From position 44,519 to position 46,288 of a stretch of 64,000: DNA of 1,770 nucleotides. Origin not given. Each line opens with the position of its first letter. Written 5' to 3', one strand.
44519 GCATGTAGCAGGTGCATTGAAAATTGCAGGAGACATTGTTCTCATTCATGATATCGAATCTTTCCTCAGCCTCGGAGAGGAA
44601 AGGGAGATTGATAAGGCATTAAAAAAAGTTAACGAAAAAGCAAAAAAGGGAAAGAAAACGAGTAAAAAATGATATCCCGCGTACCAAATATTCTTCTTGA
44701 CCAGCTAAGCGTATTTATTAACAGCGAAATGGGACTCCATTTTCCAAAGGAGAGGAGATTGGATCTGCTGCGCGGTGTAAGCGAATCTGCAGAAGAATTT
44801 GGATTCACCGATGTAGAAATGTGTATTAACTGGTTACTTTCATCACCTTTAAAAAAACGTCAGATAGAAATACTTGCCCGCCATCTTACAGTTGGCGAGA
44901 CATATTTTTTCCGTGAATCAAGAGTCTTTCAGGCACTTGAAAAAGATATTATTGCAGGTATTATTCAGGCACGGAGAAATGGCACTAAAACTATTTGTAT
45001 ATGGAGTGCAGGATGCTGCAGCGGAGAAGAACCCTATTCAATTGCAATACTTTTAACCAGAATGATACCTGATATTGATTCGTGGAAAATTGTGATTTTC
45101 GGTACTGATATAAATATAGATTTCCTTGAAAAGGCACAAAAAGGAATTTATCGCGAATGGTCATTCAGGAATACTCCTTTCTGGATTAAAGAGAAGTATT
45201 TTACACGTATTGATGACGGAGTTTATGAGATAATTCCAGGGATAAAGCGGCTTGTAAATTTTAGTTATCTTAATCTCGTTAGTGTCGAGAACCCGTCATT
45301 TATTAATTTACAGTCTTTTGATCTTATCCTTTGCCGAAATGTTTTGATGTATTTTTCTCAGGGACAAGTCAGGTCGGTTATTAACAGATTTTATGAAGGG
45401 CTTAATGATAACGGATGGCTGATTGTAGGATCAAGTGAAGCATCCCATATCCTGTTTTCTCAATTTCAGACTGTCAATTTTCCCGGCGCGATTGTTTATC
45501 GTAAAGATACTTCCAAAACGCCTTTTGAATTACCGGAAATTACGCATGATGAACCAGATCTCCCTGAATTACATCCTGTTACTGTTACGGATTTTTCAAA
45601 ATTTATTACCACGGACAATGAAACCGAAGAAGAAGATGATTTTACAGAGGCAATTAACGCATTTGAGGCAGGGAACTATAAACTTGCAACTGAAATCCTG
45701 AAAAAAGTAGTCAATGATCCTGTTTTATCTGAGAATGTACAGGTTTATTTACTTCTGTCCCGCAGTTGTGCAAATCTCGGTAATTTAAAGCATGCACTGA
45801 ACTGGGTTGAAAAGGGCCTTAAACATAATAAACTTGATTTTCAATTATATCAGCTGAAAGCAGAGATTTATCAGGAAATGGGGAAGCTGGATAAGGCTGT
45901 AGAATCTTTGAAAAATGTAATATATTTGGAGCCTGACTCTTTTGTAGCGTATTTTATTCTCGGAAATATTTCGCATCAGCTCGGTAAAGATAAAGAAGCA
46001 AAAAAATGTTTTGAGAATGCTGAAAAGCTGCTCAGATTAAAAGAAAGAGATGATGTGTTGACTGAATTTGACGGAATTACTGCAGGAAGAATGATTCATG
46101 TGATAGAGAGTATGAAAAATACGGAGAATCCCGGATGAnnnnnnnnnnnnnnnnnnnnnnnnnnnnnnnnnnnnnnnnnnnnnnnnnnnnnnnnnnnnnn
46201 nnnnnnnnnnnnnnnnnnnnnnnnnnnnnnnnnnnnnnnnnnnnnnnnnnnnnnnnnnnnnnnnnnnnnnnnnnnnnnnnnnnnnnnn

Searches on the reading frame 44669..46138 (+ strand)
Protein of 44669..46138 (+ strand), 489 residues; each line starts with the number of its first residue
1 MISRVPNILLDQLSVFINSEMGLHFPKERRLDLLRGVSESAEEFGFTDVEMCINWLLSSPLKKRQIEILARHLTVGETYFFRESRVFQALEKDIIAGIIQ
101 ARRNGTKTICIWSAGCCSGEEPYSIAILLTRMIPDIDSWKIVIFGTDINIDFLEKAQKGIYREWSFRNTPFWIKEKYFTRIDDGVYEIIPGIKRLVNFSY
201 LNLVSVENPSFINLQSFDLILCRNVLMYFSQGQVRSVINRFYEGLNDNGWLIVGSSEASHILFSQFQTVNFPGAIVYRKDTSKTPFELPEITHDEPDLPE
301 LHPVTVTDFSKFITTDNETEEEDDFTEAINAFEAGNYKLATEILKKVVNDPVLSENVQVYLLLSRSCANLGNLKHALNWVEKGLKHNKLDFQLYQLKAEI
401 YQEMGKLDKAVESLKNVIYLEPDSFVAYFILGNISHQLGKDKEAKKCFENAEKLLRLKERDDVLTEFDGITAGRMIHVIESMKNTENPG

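Call 5: search_protein_families(library=pfam, proteins=[window:44669-46138:+])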
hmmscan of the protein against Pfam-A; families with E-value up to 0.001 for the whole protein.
window:44669-46138:+ (489 aa): 17 families
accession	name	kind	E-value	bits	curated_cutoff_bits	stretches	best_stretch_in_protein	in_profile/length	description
PF01739.24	CheR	-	6.8e-51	172.9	27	1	77-267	2-187/195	CheR methyltransferase, SAM binding domain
PF13181.12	TPR_8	-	2.5e-14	52.6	25.7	1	392-423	2-33/34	Tetratricopeptide repeat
PF07719.23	TPR_2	-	4.5e-13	48.6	27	0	427-454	3-30/34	Tetratricopeptide repeat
PF00515.34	TPR_1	-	6.8e-10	38.8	27.8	1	394-423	4-33/34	Tetratricopeptide repeat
PF14559.12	TPR_19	-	7.9e-09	36.2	25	1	331-400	1-68/68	Tetratricopeptide repeat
PF13431.12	TPR_17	-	7.2e-08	32.6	24.4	0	381-411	3-33/34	Tetratricopeptide repeat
PF12895.13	ANAPC3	-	1.1e-07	32.5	27.2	1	372-450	4-81/82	Anaphase-promoting complex, cyclosome, subunit 3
PF13414.12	TPR_11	-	4.4e-06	26.7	26.8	1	400-439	3-42/42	TPR repeat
PF08242.18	Methyltransf_12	-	4.5e-06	27.7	30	1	209-251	64-98/98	Methyltransferase domain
PF13174.12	TPR_6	-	6.3e-06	26.9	26.3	0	397-424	6-33/33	Tetratricopeptide repeat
PF13428.12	TPR_14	-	1.1e-05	26.1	23.5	0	358-400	2-44/44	Tetratricopeptide repeat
PF13424.12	TPR_12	-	0.00013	22.6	30.1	0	396-455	8-75/77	Tetratricopeptide repeat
PF13432.12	TPR_16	-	0.00018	22.3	32.7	0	397-444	3-50/65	Tetratricopeptide repeat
PF12569.14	NatA_aux_su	-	0.00027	20.4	33.3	1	358-416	193-251/515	N-terminal acetyltransferase A, auxiliary subunit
PF25058.1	ARM_TT21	-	0.00047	20.6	27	0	321-448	19-152/155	Tetratricopeptide repeat protein 21 ARM repeat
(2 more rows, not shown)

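Call 13: find_related_loci(query=window:44669-46138:+, collection=genome_contigs, flank=6000)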
Query window:44669-46138:+ (489 aa) in genome_contigs; peptide patterns used: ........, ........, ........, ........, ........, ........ (x = any residue, [..] = any of these).
50 stretches matched a pattern; 3 encode a relative of the query (tblastn E <= 1e-3); 3 distinct loci.
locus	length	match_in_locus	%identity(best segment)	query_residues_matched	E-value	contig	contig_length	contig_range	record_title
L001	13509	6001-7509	43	1-482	9e-120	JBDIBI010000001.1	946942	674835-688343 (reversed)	MAG: Blastocatellia bacterium isolate AS-MICRO-OLR.206 NODE_4_length_946942_cov_35.815375, whole genome shotgun sequence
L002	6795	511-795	28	357-455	2e-8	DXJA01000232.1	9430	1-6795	MAG TPA_asm: Candidatus Jordarchaeum madagascariense isolate EB_bin_7 k141_144581, whole genome shotgun sequence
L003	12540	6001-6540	26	326-459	4e-6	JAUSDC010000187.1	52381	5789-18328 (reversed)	MAG: Candidatus Methanoperedens sp. isolate E14_concoct.bin.71 E14_k141_636207, whole genome shotgun sequence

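Call 20: find_homologous_proteins(query=window:44669-46138:+, max_evalue=1e-40)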
Query window:44669-46138:+ (489 aa): 4537 proteins with E <= 1e-40 among 8000 candidates; the best 120 are listed.
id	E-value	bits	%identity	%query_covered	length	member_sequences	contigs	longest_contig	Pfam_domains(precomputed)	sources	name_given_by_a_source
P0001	0.0e+0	1113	100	100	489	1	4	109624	PF14559.13,PF13431.13,PF13414.13,PF00515.35,PF12895.14,PF13428.13,PF01739.25,PF13181.13,PF08242.19,PF07719.24,PF13174.13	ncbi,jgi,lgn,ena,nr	ncbi:chemotaxis protein CheR [bacterium]|nr:chemotaxis protein CheR [bacterium]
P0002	3.0e-281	951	85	100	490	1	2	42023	PF14559.13,PF13431.13,PF00515.35,PF12895.14,PF21033.5,PF13432.13,PF01739.25,PF13181.13,PF08242.19,PF07719.24,PF13174.13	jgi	-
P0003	5.9e-236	802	71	100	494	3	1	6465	PF13431.13,PF13414.13,PF13428.13,PF01739.25,PF14559.13,PF00515.35,PF12895.14,PF21033.5,PF13432.13,PF13181.13,PF08242.19,PF07719.24,PF13174.13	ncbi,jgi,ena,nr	ncbi:chemotaxis protein CheR [candidate division KSB1 bacterium]|nr:MAG: chemotaxis protein CheR [ca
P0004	7.9e-221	752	67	100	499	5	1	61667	PF13431.13,PF13428.13,PF01739.25,PF14559.13,PF13371.13,PF00515.35,PF12895.14,PF13424.13,PF21033.5,PF13432.13,PF09295.17,PF13181.13,PF08242.19,PF07719.24,PF13174.13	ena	-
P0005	5.0e-150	518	49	100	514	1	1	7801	PF13431.13,PF23914.2,PF13414.13,PF13176.13,PF13428.13,PF01739.25,PF13374.13,PF14559.13,PF00515.35,PF12895.14,PF13424.13,PF21033.5,PF13432.13,PF13181.13,PF07719.24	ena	-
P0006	5.3e-149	515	47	100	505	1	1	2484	PF13431.13,PF23914.2,PF13414.13,PF13176.13,PF13428.13,PF01739.25,PF13374.13,PF14559.13,PF00515.35,PF12895.14,PF21033.5,PF13432.13,PF13181.13,PF07719.24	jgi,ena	-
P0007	1.6e-146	507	49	98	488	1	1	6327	PF13414.13,PF00515.35,PF12895.14,PF01739.25,PF13181.13,PF07719.24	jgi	jgi:chemotaxis protein methyltransferase CheR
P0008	3.3e-146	506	48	100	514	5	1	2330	PF13431.13,PF13414.13,PF13428.13,PF01739.25,PF13374.13,PF14559.13,PF00515.35,PF12895.14,PF21033.5,PF13432.13,PF13181.13,PF07719.24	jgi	-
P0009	3.1e-144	499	48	99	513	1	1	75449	PF13431.13,PF13414.13,PF01739.25,PF13374.13,PF14559.13,PF00515.35,PF12895.14,PF13424.13,PF21033.5,PF13432.13,PF13181.13,PF07719.24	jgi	jgi:chemotaxis protein methyltransferase CheR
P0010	7.9e-143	495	47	98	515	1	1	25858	PF13431.13,PF13414.13,PF13176.13,PF13428.13,PF01739.25,PF13374.13,PF14559.13,PF00515.35,PF12895.14,PF13424.13,PF21033.5,PF13432.13,PF13181.13,PF07719.24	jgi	jgi:chemotaxis protein methyltransferase CheR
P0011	2.2e-141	490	47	98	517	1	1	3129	PF13431.13,PF13414.13,PF13176.13,PF13428.13,PF01739.25,PF13374.13,PF14559.13,PF00515.35,PF12895.14,PF13424.13,PF21033.5,PF13432.13,PF13181.13,PF07719.24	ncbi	-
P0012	2.5e-141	490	45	98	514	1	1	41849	PF13431.13,PF13414.13,PF13176.13,PF13428.13,PF01739.25,PF13374.13,PF14559.13,PF00515.35,PF12895.14,PF13424.13,PF21033.5,PF13432.13,PF13181.13,PF07719.24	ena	-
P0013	6.3e-141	488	46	98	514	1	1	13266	PF13431.13,PF13414.13,PF13176.13,PF13428.13,PF01739.25,PF13374.13,PF14559.13,PF17874.8,PF00515.35,PF12895.14,PF13424.13,PF21033.5,PF13432.13,PF13181.13,PF07719.24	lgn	-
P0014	1.2e-140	488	46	99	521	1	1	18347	PF13414.13,PF00515.35,PF12895.14,PF13424.13,PF21033.5,PF13432.13,PF01739.25,PF13181.13,PF07719.24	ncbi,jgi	-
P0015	1.7e-139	484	47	99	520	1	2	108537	PF13431.13,PF13414.13,PF13428.13,PF01739.25,PF13374.13,PF14559.13,PF17874.8,PF00515.35,PF12895.14,PF13424.13,PF21033.5,PF13432.13,PF13181.13,PF07719.24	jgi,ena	-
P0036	5.1e-136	472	46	99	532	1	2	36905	PF14559.13,PF13431.13,PF13414.13,PF00515.35,PF12895.14,PF21033.5,PF13432.13,PF01739.25,PF13181.13,PF07719.24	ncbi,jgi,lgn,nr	ncbi:tetratricopeptide repeat protein [candidate division KSB1 bacterium]|nr:tetratricopeptide repea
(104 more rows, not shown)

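Call 22: find_encoding_contigs(protein=P0002, flank=8000, max_places=3)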
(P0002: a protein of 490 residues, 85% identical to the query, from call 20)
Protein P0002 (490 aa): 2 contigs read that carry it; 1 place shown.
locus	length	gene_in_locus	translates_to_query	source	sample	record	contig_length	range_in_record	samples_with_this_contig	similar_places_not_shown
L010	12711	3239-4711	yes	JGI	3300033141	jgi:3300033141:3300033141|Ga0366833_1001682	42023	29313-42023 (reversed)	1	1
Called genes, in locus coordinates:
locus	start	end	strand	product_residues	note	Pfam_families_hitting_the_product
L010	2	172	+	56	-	?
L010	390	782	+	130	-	-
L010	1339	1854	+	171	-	-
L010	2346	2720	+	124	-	PF00072:Response_reg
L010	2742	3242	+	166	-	PF01584:CheW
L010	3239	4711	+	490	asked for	PF01739:CheR, PF08242:Methyltransf_12 (faint), PF12895:ANAPC3 (faint), PF00515:TPR_1 (faint), PF07719:TPR_2 (faint), PF13174:TPR_6 (faint), PF13181:TPR_8 (faint), PF13432:TPR_16 (faint), +3 more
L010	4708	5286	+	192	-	PF01584:CheW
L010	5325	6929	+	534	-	PF00672:HAMP, PF00015:MCPsignal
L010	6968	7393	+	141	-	PF01627:Hpt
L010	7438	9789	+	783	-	PF01627:Hpt, PF02518:HATPase_c, PF01584:CheW, PF00072:Response_reg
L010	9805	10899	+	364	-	PF00072:Response_reg, PF01339:CheB_methylest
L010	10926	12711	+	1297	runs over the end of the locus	PF00072:Response_reg, PF01590:GAF, PF13185:GAF_2, PF13492:GAF_3, PF01590:GAF, PF13185:GAF_2, PF13492:GAF_3, PF00512:HisKA, +5 more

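Call 23: find_encoding_contigs(protein=P0003, flank=8000, max_places=3)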
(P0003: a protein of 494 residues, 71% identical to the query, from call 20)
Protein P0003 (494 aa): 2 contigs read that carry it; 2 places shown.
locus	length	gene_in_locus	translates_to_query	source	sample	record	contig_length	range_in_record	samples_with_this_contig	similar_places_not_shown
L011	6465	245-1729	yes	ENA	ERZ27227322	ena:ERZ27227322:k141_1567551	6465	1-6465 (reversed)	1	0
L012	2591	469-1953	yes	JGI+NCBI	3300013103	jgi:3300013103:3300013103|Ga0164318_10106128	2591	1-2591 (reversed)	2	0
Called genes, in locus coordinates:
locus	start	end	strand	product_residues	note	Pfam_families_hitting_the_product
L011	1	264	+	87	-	?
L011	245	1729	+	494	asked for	PF01739:CheR, PF08242:Methyltransf_12 (faint), PF12895:ANAPC3 (faint), PF13181:TPR_8 (faint), PF00515:TPR_1 (faint), PF07719:TPR_2 (faint), PF13174:TPR_6 (faint), PF14559:TPR_19 (weak), +5 more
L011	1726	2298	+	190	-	PF01584:CheW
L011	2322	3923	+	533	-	PF00672:HAMP (weak), PF00015:MCPsignal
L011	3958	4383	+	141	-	PF01627:Hpt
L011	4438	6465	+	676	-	?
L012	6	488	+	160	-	PF01584:CheW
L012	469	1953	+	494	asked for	PF01739:CheR, PF08242:Methyltransf_12 (faint), PF12895:ANAPC3 (faint), PF13181:TPR_8 (faint), PF00515:TPR_1 (faint), PF07719:TPR_2 (faint), PF13174:TPR_6 (faint), PF14559:TPR_19 (weak), +5 more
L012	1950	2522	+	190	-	PF01584:CheW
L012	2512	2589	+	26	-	?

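Call 24: find_encoding_contigs(protein=P0004, flank=8000, max_places=3)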
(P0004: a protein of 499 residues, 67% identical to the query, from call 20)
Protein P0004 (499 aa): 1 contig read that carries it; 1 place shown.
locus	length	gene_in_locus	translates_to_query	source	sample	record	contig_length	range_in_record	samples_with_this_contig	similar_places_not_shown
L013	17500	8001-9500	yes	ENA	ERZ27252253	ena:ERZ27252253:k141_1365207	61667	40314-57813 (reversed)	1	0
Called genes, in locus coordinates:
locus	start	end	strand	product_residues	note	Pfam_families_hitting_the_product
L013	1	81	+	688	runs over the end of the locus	PF22745:Nlig-Ia, PF01653:DNA_ligase_aden, PF14520:HHH_5 (faint), PF03120:OB_DNA_ligase, PF03119:DNA_ligase_ZBD (weak), PF12826:HHH_2, PF00533:BRCT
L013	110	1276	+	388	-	PF00202:Aminotran_3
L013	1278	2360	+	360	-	PF04551:GcpE, PF26540:GcpE_C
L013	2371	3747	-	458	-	PF00278:Orn_DAP_Arg_deC, PF02784:Orn_Arg_deC_N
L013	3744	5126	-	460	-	PF00696:AA_kinase, PF13840:ACT_7 (faint), PF22468:ACT_9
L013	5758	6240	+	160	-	-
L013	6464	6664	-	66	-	PF00313:CSD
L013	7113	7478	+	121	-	PF00072:Response_reg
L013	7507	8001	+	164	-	PF01584:CheW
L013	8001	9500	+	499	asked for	PF01739:CheR, PF08242:Methyltransf_12 (faint), PF13431:TPR_17 (faint), PF00515:TPR_1 (faint), PF07719:TPR_2 (faint), PF09295:ChAPs (faint), PF12895:ANAPC3 (faint), PF14559:TPR_19, +7 more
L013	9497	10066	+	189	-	PF01584:CheW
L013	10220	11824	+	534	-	PF00672:HAMP, PF00015:MCPsignal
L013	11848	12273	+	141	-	PF01627:Hpt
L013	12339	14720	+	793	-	PF01627:Hpt, PF02518:HATPase_c, PF01584:CheW, PF00072:Response_reg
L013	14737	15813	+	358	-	PF00072:Response_reg, PF01339:CheB_methylest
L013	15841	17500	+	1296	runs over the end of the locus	PF00072:Response_reg, PF01590:GAF, PF13185:GAF_2, PF13492:GAF_3, PF01590:GAF, PF13185:GAF_2, PF13492:GAF_3, PF00512:HisKA, +5 more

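Call 32: find_encoding_contigs(protein=P0036, flank=7000, max_places=2)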
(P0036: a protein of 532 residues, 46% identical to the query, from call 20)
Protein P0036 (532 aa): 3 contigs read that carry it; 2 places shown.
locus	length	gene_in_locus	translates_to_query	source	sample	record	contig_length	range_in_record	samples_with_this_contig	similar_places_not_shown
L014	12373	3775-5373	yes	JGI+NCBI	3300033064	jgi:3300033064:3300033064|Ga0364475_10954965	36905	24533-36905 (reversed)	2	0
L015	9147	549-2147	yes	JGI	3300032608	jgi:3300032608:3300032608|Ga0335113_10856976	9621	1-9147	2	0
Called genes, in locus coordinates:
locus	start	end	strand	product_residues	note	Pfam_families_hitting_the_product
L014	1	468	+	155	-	PF00070:Pyr_redox (faint), PF07992:Pyr_redox_2, PF13738:Pyr_redox_3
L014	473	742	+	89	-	PF01022:HTH_5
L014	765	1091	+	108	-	PF00085:Thioredoxin, PF13098:Thioredoxin_2, PF13905:Thioredoxin_8 (faint)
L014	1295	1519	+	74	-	PF09723:Zn_ribbon_8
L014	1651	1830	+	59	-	-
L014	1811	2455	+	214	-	PF13098:Thioredoxin_2 (faint), PF00462:Glutaredoxin (faint), PF13192:Thioredoxin_3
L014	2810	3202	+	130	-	PF00072:Response_reg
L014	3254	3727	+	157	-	PF01584:CheW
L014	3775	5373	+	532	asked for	PF01739:CheR, PF07719:TPR_2 (faint), PF12895:ANAPC3 (faint), PF00515:TPR_1 (faint), PF13181:TPR_8 (faint), PF13432:TPR_16 (faint), PF14559:TPR_19 (faint), PF13414:TPR_11 (weak), +2 more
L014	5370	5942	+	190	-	PF01584:CheW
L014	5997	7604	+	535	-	PF00672:HAMP, PF00015:MCPsignal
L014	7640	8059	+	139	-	PF01627:Hpt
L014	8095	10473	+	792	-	PF01627:Hpt, PF02518:HATPase_c, PF01584:CheW, PF00072:Response_reg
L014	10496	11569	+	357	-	PF00072:Response_reg, PF01339:CheB_methylest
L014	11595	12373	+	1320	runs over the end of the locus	PF00072:Response_reg, PF01590:GAF, PF13185:GAF_2, PF13492:GAF_3, PF01590:GAF, PF13185:GAF_2, PF13492:GAF_3, PF00512:HisKA, +6 more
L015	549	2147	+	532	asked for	PF01739:CheR, PF07719:TPR_2 (faint), PF12895:ANAPC3 (faint), PF00515:TPR_1 (faint), PF13181:TPR_8 (faint), PF13432:TPR_16 (faint), PF14559:TPR_19 (faint), PF13414:TPR_11 (weak), +2 more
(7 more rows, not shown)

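Call 33: find_encoding_contigs(protein=P0009, flank=7000, max_places=2)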
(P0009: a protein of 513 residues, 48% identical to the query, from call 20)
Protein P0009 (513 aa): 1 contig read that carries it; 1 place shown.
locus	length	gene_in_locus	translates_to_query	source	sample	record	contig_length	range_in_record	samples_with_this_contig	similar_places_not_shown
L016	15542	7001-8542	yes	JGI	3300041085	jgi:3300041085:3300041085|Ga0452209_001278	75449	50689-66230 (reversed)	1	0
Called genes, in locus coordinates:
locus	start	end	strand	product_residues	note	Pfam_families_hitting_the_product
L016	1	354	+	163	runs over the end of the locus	-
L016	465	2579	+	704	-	PF07660:STN (weak), PF03958:Secretin_N, PF00263:Secretin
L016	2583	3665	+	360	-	PF00437:T2SSE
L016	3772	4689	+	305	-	PF01266:DAO (faint), PF01494:FAD_binding_3 (faint), PF01946:Thi4 (faint), PF07992:Pyr_redox_2, PF12831:FAD_oxidored (faint), PF13738:Pyr_redox_3, PF00070:Pyr_redox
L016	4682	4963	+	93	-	PF12840:HTH_20 (weak), PF01022:HTH_5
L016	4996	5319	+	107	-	PF00085:Thioredoxin, PF13098:Thioredoxin_2, PF13905:Thioredoxin_8 (faint)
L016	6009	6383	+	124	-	PF00072:Response_reg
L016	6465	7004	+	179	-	PF01584:CheW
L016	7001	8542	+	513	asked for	PF01739:CheR, PF00515:TPR_1 (faint), PF07719:TPR_2 (faint), PF13374:TPR_10 (faint), PF13432:TPR_16 (faint), PF12895:ANAPC3 (weak), PF13181:TPR_8 (faint), PF13414:TPR_11 (faint), +4 more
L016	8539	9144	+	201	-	PF01584:CheW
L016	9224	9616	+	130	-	-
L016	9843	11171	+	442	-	PF00672:HAMP, PF00015:MCPsignal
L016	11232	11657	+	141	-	PF01627:Hpt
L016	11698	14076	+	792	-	PF01627:Hpt, PF02518:HATPase_c, PF01584:CheW, PF00072:Response_reg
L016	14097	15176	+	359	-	PF00072:Response_reg, PF01339:CheB_methylest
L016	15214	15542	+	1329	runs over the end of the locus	PF00072:Response_reg, PF01590:GAF, PF13185:GAF_2, PF13492:GAF_3, PF01590:GAF, PF13185:GAF_2, PF00512:HisKA, PF02518:HATPase_c, +4 more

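Call 55: find_related_loci(query=A5, collection=metagenome_contigs, flank=4500)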
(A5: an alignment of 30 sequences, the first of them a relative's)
Query A5 (489 aa) in metagenome_contigs; peptide patterns used: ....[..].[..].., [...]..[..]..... (x = any residue, [..] = any of these).
600 stretches matched a pattern (row limit reached: there are more); 594 encode a relative of the query (tblastn E <= 1e-3); the best 80 are kept; 80 distinct loci.
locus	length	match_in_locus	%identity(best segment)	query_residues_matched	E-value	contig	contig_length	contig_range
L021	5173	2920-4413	66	1-488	0e+0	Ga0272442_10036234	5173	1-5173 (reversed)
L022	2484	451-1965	47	1-489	9e-169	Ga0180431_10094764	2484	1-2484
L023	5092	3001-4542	48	1-489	4e-158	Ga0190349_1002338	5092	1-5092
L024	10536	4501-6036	47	4-489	7e-147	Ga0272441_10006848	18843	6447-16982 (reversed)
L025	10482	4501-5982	70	1-489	0e+0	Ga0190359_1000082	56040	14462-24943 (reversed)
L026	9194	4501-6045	45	1-487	1e-145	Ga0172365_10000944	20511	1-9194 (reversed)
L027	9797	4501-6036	45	1-487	7e-145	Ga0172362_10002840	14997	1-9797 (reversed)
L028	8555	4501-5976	45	1-489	3e-144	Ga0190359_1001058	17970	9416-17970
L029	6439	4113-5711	45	1-489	4e-142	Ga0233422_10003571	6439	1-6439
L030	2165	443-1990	44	1-483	2e-149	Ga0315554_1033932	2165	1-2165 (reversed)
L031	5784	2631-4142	47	1-481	3e-138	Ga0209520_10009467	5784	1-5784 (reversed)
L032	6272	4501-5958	46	2-481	8e-138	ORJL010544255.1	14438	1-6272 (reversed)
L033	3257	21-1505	44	1-479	3e-140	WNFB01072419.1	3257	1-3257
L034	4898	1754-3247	43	1-481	3e-136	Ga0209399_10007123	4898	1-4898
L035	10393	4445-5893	45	1-484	1e-132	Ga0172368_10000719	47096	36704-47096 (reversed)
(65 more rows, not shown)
